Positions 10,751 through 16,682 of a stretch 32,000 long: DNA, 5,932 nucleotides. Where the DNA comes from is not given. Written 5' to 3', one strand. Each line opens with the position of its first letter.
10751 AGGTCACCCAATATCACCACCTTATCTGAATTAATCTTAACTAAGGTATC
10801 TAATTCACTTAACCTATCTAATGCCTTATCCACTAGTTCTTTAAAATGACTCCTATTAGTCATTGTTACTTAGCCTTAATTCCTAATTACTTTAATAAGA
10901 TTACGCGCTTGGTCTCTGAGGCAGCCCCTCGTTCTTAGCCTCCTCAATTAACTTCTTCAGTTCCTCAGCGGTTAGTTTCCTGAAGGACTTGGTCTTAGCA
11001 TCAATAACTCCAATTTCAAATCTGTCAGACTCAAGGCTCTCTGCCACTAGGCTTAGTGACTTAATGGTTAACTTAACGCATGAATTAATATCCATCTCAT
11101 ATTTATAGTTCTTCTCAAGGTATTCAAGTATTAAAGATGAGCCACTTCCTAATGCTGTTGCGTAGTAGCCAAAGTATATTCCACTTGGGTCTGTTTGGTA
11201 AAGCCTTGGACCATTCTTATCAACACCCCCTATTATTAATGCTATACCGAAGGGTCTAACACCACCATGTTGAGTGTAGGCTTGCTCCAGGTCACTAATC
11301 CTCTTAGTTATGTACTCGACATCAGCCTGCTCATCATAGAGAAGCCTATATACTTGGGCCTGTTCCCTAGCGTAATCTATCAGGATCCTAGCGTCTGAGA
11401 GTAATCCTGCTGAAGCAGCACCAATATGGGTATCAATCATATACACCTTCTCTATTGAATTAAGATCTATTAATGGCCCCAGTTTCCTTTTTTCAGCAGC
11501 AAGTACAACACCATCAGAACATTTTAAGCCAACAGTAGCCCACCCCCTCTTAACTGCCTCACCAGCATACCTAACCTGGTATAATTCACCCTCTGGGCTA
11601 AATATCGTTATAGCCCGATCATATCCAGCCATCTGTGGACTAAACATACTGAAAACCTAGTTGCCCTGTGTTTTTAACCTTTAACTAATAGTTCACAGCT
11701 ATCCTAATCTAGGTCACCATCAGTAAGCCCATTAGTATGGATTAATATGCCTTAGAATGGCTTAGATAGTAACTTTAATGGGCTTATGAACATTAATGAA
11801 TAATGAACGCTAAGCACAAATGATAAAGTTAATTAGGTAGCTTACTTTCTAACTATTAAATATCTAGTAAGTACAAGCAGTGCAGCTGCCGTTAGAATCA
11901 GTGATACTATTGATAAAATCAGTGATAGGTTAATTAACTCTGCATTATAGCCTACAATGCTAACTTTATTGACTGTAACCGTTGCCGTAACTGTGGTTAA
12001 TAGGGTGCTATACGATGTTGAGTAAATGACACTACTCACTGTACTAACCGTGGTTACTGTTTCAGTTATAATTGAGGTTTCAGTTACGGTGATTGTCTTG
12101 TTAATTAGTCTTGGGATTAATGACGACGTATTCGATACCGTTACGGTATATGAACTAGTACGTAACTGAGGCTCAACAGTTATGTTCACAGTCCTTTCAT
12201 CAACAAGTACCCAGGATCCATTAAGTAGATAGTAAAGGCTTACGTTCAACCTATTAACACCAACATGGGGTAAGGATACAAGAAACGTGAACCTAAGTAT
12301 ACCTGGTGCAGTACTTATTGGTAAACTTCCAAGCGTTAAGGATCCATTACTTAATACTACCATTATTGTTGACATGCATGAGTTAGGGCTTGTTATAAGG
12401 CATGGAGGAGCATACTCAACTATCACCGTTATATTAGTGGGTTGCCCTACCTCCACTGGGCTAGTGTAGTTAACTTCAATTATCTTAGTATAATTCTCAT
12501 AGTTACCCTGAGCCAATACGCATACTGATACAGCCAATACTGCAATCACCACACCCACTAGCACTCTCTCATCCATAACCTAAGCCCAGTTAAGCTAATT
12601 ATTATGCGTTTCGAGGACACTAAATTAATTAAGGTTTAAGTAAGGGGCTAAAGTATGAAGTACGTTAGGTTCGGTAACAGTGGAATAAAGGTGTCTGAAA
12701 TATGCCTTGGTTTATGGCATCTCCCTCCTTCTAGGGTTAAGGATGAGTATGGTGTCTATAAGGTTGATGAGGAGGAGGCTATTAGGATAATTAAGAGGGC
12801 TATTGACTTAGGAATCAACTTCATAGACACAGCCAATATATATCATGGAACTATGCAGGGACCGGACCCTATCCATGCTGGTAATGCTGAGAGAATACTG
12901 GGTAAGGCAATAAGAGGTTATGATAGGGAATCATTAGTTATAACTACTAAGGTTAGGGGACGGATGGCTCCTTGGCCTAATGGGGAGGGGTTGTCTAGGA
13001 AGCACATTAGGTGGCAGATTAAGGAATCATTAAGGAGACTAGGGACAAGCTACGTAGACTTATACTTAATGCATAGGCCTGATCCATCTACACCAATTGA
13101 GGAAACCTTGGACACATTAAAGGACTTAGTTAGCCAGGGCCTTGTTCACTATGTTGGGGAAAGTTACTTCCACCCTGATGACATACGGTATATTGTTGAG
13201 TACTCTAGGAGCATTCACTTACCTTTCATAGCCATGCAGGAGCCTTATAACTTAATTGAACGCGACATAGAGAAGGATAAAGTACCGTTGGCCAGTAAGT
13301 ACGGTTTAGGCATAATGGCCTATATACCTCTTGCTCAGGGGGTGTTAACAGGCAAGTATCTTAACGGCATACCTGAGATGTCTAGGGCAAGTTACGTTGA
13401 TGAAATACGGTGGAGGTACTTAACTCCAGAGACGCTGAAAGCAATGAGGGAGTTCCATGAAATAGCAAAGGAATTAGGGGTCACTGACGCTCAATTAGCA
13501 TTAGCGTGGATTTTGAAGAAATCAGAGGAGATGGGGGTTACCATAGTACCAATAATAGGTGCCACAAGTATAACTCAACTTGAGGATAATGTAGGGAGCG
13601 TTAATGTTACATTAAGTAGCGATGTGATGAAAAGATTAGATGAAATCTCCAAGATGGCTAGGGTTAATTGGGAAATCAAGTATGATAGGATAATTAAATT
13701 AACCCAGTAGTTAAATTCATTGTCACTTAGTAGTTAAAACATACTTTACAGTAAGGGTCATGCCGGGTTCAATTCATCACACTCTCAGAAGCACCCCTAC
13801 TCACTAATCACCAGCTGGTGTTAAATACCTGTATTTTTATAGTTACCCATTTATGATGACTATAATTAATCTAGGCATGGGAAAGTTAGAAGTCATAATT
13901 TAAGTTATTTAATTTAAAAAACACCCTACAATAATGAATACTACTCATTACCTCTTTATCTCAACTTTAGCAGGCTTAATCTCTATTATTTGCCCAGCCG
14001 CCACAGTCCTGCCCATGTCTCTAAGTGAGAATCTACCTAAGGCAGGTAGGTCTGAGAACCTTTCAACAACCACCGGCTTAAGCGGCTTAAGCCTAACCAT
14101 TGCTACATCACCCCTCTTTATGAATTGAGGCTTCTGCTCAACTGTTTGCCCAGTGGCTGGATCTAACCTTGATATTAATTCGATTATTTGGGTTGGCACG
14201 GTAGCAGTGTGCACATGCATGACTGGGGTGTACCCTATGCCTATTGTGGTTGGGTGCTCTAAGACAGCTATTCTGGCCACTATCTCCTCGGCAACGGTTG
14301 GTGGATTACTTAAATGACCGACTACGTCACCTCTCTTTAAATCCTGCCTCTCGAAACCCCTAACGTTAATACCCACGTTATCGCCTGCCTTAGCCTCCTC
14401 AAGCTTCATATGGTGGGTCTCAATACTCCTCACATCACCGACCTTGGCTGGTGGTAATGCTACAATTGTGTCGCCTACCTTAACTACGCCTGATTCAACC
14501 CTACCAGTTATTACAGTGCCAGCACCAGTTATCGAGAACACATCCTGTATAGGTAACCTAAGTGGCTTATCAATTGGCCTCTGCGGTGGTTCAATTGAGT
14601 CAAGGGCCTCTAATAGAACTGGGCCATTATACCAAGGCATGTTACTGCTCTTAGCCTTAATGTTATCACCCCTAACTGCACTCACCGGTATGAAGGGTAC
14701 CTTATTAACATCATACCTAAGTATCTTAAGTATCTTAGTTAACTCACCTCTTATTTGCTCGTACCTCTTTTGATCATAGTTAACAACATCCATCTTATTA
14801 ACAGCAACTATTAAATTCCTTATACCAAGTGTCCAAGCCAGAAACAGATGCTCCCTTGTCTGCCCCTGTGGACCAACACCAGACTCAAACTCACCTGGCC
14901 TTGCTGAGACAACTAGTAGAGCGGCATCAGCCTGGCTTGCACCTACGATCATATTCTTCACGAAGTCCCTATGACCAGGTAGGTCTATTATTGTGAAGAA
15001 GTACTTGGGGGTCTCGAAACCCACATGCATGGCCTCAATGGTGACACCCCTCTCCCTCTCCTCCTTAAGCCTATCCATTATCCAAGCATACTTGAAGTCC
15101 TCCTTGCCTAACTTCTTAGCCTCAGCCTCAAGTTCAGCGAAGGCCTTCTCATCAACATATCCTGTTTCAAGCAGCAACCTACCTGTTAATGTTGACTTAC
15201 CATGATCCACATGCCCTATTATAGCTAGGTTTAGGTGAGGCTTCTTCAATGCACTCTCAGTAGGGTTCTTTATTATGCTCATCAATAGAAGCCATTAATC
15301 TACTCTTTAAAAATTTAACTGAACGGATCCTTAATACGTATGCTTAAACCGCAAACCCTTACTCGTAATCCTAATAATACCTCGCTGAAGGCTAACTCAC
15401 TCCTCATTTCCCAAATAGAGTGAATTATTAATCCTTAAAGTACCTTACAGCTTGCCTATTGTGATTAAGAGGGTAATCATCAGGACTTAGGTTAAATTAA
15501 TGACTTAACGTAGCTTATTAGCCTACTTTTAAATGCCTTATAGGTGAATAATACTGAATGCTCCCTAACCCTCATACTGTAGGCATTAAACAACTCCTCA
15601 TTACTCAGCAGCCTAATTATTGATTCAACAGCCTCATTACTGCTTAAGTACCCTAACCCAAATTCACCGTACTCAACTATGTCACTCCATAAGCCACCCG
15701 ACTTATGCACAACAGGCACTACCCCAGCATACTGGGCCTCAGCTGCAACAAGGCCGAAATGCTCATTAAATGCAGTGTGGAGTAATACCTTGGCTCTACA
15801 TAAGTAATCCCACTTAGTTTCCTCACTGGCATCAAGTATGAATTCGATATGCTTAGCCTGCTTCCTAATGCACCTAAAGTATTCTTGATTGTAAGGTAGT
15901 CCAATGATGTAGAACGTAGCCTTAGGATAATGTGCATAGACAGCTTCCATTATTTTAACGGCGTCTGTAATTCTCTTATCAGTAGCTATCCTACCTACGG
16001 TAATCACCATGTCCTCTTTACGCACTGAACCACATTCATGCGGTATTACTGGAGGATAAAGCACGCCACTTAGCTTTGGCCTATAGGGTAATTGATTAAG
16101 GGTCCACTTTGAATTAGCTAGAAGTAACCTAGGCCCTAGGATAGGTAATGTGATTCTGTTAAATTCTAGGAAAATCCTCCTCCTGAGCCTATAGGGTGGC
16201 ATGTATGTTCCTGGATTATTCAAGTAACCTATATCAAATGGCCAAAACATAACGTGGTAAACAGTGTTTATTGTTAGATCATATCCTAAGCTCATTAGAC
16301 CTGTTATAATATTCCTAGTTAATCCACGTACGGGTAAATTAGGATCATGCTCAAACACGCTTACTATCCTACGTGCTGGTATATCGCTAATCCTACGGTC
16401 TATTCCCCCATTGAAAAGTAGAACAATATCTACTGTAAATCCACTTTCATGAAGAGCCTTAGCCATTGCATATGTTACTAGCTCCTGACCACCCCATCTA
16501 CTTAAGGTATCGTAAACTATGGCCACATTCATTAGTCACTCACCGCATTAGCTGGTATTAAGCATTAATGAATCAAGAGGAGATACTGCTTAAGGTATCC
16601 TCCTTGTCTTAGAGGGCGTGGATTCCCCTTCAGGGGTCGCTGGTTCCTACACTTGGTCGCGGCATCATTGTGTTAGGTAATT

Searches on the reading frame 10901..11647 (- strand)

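Call 71: search_protein_families(library=pfam, proteins=[window:10901-11647:-], max_evalue=0.001)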
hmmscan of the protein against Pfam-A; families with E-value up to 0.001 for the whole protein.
window:10901-11647:- (248 aa): 2 families
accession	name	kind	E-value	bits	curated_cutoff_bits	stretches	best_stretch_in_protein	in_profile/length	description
PF00227.31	Proteasome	-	1.6e-57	194.7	22.4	1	32-215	1-189/189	Proteasome subunit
PF10584.14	Proteasome_A_N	-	9.3e-10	38.4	27.7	1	9-31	1-23/23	Proteasome subunit A N-terminal signature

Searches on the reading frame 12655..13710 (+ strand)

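Call 71: search_protein_families(library=pfam, proteins=[window:12655-13710:+], max_evalue=0.001)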
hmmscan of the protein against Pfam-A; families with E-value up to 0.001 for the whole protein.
window:12655-13710:+ (351 aa): 1 family
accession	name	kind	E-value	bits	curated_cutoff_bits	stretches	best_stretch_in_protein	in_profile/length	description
PF00248.27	Aldo_ket_red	-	1e-74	251.7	24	1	15-332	1-290/291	Aldo/keto reductase family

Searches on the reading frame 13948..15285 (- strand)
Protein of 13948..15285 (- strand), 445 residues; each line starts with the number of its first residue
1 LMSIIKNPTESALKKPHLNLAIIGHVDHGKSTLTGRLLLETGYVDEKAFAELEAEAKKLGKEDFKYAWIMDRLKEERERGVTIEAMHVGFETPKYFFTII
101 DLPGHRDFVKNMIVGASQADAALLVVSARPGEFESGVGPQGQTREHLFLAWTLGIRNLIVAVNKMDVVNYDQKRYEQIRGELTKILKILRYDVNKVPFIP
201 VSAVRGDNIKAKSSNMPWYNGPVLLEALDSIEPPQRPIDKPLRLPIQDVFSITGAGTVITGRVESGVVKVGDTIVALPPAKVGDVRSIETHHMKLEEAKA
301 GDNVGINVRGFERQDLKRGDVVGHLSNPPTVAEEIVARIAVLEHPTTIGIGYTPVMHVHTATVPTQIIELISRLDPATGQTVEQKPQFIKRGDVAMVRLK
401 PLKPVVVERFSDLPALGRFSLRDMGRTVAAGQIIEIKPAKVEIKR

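Call 91: search_protein_families(library=pfam, proteins=[window:13948-15285:-], max_evalue=0.00001)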
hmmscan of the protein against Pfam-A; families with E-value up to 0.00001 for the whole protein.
window:13948-15285:- (445 aa): 5 families
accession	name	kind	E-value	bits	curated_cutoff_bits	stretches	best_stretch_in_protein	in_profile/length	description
PF00009.33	GTP_EFTU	-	1.3e-56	191.6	26.5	1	15-233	1-187/188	Elongation factor Tu GTP binding domain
PF22594.2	GTP-eEF1A_C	-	9.9e-34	116.2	27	1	335-433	2-100/101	GTP-eEF1A C-terminal domain-like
PF03143.23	GTP_EFTU_D3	-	1.1e-27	96.8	27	1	329-436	2-105/106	Elongation factor Tu C-terminal domain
PF03144.31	GTP_EFTU_D2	-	1.7e-19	70.4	30.3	1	256-322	1-72/73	Elongation factor Tu domain 2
PF14578.12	GTP_EFTU_D4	-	9.3e-08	32.3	23.8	1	257-321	18-84/86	Elongation factor Tu domain 4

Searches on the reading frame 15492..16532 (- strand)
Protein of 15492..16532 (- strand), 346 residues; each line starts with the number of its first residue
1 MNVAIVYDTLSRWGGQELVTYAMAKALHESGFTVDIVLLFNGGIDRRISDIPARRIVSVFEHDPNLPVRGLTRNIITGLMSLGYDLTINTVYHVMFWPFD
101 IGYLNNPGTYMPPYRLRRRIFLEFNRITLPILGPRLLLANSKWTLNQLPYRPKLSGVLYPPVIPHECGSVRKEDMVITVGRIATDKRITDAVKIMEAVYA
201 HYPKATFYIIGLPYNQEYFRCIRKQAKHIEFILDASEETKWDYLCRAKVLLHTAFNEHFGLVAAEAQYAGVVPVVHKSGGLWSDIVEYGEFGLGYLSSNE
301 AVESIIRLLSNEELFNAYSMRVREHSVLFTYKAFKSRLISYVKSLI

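Call 71: search_protein_families(library=pfam, proteins=[window:15492-16532:-], max_evalue=0.001)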
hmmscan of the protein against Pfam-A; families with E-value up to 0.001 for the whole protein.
window:15492-16532:- (346 aa): 3 families
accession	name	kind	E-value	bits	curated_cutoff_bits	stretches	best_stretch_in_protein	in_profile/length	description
PF00534.26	Glycos_transf_1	-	9.7e-19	68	26.4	1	171-320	13-167/172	Glycosyl transferases group 1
PF13692.12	Glyco_trans_1_4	-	1.2e-11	45.5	27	1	175-311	3-142/142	Glycosyl transferases group 1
PF20706.3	GT4-conflict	-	2.4e-05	23.9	26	1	172-285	196-320/385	Family 4 Glycosyltransferase in conflict systems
